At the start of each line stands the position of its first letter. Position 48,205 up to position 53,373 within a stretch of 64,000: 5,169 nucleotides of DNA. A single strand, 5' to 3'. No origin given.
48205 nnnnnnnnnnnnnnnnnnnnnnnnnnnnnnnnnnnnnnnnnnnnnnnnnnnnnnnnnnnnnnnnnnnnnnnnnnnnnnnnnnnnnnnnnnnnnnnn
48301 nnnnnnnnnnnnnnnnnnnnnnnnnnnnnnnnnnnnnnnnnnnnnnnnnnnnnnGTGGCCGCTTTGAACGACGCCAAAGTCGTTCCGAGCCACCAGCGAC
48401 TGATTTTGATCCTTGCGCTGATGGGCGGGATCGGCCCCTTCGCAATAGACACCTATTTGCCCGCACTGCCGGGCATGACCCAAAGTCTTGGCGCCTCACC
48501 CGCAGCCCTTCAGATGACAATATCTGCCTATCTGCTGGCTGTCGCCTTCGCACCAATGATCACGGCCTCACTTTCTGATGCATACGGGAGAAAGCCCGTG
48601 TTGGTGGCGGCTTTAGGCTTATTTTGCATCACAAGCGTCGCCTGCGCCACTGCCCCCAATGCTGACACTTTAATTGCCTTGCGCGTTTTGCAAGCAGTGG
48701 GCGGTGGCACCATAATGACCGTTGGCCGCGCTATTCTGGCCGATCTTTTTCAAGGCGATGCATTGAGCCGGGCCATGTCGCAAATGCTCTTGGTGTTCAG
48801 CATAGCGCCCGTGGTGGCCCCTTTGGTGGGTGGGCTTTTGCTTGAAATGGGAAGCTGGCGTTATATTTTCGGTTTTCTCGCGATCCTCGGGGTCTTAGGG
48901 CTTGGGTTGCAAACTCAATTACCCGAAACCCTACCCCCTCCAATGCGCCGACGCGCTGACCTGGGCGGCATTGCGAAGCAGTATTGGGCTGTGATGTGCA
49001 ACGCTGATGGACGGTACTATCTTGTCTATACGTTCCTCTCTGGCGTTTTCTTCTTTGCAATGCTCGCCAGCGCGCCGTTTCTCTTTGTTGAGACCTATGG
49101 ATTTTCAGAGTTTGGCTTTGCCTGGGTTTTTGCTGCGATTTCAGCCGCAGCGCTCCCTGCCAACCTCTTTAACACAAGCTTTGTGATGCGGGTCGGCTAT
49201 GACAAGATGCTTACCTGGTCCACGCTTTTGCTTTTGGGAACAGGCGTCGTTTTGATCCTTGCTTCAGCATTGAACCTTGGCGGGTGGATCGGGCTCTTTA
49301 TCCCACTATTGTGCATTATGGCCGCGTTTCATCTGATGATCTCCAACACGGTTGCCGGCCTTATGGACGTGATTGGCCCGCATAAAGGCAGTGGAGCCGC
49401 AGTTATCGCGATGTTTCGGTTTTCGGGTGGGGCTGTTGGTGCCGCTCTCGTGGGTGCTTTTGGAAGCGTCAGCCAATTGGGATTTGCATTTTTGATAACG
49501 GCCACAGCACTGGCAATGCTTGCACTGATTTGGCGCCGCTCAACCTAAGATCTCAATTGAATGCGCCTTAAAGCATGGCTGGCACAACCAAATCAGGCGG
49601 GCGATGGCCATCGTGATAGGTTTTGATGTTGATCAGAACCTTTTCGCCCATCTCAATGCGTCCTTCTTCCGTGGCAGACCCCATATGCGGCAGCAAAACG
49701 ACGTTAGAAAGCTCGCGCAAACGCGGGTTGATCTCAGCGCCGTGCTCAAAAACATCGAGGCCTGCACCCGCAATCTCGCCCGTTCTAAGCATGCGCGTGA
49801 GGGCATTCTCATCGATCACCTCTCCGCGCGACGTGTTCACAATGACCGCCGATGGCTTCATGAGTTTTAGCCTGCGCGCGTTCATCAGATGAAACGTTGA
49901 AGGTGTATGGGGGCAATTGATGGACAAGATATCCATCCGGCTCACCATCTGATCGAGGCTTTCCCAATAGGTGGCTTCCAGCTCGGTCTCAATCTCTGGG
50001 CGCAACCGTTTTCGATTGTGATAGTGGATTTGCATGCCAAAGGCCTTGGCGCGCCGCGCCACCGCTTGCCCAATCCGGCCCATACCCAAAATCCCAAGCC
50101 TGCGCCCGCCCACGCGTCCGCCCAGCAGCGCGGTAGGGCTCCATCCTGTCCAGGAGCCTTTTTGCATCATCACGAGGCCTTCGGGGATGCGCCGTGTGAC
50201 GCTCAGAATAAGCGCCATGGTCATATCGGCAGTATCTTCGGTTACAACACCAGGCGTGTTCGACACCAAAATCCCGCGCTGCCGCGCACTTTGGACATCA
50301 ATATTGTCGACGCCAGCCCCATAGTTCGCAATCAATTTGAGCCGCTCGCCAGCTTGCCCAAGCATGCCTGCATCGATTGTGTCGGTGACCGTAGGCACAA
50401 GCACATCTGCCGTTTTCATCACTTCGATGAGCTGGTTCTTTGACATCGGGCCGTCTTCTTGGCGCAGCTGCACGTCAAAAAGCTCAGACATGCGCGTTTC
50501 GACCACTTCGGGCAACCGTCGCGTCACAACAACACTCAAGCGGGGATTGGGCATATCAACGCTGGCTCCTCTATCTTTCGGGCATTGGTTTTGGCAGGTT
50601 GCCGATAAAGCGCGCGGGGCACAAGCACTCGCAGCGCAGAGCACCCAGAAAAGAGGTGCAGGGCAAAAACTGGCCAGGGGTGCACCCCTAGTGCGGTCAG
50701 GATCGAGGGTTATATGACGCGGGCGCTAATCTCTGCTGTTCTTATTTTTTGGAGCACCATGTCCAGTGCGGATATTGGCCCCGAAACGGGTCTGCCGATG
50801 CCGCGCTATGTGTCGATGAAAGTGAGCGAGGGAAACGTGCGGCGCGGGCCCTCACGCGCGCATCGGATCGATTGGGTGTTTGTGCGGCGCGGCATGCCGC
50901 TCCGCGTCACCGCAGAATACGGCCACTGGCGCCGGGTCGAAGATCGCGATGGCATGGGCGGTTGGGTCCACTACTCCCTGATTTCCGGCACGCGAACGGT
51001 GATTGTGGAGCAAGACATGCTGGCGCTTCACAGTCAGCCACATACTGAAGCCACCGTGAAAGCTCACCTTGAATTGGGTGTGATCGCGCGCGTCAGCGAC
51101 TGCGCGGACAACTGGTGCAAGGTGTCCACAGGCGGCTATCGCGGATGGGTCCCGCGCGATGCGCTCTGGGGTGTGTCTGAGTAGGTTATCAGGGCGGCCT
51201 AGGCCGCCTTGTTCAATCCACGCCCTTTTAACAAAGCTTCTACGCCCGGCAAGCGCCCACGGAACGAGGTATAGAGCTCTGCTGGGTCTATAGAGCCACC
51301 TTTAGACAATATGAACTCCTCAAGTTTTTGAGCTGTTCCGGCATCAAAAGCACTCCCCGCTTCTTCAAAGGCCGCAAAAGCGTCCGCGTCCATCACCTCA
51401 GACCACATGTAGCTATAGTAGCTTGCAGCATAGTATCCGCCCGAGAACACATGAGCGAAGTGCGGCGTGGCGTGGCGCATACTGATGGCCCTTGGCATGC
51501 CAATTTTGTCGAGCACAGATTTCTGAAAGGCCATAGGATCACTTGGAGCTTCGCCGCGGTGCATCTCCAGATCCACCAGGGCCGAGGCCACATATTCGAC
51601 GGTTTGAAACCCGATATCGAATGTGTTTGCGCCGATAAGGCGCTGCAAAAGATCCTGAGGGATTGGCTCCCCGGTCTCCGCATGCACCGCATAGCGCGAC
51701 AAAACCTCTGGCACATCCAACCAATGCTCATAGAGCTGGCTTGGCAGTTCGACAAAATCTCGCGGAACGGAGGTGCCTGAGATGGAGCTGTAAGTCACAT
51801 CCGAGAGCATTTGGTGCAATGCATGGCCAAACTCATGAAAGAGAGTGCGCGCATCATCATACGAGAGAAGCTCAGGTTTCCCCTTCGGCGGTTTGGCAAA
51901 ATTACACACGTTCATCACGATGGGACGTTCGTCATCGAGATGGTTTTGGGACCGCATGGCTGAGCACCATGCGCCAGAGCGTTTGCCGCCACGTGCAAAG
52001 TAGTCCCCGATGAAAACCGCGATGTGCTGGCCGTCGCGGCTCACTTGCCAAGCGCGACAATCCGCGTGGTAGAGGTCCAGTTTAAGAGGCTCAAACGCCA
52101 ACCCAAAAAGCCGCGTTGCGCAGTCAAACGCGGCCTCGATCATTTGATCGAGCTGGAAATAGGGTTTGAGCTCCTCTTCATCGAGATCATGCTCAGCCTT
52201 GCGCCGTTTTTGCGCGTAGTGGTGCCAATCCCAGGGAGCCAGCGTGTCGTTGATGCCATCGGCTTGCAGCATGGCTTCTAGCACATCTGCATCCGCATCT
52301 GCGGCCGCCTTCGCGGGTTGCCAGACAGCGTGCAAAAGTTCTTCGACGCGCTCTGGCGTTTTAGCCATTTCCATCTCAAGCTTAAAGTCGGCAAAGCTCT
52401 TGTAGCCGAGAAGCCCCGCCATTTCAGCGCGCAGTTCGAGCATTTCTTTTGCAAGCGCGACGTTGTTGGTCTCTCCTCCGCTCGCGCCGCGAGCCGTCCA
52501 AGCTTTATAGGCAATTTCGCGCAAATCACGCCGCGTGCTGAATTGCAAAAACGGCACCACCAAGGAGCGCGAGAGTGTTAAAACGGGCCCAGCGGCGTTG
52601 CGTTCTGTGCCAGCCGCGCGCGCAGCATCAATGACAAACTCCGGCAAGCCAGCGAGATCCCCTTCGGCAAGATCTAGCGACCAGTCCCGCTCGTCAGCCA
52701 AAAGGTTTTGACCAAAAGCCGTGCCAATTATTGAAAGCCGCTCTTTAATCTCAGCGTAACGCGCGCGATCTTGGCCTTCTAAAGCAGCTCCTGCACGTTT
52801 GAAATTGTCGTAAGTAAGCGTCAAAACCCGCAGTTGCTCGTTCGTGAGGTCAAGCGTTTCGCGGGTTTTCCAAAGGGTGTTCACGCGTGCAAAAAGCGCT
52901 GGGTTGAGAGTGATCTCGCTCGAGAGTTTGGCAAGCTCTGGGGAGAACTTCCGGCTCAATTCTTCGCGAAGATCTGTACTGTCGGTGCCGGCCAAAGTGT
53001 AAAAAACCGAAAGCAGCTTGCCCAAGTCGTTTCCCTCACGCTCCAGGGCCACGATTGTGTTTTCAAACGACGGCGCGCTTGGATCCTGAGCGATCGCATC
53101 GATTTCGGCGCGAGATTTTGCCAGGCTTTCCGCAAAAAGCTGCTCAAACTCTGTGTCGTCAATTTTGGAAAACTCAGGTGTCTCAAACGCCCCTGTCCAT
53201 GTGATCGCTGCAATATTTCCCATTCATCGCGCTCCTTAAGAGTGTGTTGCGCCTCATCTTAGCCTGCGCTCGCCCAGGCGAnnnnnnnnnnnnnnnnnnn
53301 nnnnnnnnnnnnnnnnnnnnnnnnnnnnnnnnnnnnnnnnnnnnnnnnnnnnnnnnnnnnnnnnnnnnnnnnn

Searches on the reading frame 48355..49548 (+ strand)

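Call 22: search_protein_families(library=pfam, proteins=[window:48355-49548:+], max_evalue=0.001)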
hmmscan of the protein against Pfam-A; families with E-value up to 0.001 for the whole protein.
window:48355-49548:+ (397 aa): 2 families
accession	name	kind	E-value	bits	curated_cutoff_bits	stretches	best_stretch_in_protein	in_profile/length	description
PF07690.21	MFS_1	-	3.8e-43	148.2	33.4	1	21-363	2-347/347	Major Facilitator Superfamily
PF00083.30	Sugar_tr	-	2.9e-06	26.9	22.3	1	47-192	43-194/452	Sugar (and other) transporter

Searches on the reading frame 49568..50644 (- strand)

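Call 22: search_protein_families(library=pfam, proteins=[window:49568-50644:-], max_evalue=0.001)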
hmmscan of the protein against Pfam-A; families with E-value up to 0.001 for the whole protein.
window:49568-50644:- (358 aa): 3 families
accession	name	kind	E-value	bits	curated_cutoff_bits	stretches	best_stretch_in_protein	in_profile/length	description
PF02826.25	2-Hacid_dh_C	-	1.5e-57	194.3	25.1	1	143-322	1-178/178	D-isomer specific 2-hydroxyacid dehydrogenase, NAD binding domain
PF00389.36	2-Hacid_dh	-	2e-29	102.4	24.6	1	38-353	1-133/134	D-isomer specific 2-hydroxyacid dehydrogenase, catalytic domain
PF03446.21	NAD_binding_2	-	7.4e-05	23.3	21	1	183-287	2-108/161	NAD binding domain of 6-phosphogluconate dehydrogenase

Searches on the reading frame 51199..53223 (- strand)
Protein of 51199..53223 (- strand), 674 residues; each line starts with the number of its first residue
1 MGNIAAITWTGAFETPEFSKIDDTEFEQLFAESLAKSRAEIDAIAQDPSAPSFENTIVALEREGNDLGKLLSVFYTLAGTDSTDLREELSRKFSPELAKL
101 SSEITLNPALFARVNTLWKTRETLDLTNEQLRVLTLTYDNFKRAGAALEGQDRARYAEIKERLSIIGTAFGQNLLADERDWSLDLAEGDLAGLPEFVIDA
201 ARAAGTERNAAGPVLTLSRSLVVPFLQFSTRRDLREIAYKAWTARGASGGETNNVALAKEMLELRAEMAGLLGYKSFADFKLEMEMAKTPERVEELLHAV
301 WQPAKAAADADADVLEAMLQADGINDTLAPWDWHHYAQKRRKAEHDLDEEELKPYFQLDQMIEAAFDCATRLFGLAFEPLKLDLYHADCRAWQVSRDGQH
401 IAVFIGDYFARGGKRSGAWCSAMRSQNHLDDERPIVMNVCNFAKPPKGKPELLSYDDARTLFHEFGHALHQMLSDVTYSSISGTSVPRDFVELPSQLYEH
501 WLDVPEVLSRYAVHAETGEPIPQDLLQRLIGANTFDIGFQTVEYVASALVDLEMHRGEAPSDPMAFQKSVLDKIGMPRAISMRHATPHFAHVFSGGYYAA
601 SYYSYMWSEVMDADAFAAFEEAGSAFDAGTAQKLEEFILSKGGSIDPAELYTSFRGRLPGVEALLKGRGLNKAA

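Call 81: search_protein_families(library=pfam, proteins=[window:51199-53223:-], max_evalue=0.00001)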
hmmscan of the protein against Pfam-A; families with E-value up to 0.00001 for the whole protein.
window:51199-53223:- (674 aa): 1 family
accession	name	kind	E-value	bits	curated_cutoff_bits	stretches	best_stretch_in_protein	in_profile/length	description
PF01432.26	Peptidase_M3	-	5.7e-109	365.9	27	1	227-669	3-456/457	Peptidase family M3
